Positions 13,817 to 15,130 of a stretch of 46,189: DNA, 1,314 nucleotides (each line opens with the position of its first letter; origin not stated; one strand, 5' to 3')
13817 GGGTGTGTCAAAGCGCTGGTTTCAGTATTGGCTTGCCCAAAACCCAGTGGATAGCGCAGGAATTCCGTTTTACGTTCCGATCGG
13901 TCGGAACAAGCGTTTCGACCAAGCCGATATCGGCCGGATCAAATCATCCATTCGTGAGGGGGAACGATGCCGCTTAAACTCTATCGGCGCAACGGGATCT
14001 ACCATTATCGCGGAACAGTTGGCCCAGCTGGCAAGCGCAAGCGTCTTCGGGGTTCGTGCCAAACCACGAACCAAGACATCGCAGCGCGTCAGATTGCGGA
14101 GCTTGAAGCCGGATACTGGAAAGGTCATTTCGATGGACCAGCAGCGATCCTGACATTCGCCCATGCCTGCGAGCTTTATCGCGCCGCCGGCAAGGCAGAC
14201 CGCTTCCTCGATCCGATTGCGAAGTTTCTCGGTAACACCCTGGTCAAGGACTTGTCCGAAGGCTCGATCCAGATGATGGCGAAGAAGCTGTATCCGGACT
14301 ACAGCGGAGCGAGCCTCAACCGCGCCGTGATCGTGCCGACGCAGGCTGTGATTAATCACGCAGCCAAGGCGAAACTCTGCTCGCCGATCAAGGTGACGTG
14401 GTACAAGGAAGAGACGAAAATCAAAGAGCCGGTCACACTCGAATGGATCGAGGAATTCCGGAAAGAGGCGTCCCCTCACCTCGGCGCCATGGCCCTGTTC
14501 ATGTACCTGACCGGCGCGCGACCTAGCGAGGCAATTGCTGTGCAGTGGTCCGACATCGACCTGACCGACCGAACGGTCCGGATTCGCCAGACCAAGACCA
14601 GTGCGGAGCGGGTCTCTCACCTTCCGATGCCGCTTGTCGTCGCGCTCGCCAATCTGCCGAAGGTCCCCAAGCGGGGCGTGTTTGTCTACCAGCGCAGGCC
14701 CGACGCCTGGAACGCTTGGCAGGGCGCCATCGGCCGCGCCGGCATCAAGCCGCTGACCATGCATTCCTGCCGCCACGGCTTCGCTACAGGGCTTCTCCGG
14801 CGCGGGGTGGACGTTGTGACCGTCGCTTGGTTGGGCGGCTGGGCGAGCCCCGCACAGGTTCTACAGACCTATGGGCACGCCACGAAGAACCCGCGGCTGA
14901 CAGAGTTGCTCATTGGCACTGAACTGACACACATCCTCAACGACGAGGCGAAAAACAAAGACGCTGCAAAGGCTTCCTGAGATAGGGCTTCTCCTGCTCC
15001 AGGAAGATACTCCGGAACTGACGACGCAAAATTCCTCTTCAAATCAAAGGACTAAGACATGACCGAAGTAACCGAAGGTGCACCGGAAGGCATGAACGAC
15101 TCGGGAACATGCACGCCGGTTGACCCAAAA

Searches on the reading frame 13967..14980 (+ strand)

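Call 47: search_protein_families(library=pfam, proteins=[window:13967-14980:+], max_evalue=0.01)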
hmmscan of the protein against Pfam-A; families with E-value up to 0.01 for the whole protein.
window:13967-14980:+ (337 aa): 1 family
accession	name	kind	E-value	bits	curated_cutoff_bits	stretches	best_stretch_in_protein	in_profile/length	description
PF00589.27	Phage_integrase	-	1.4e-24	87.2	27.1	1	169-307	21-170/172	Phage integrase family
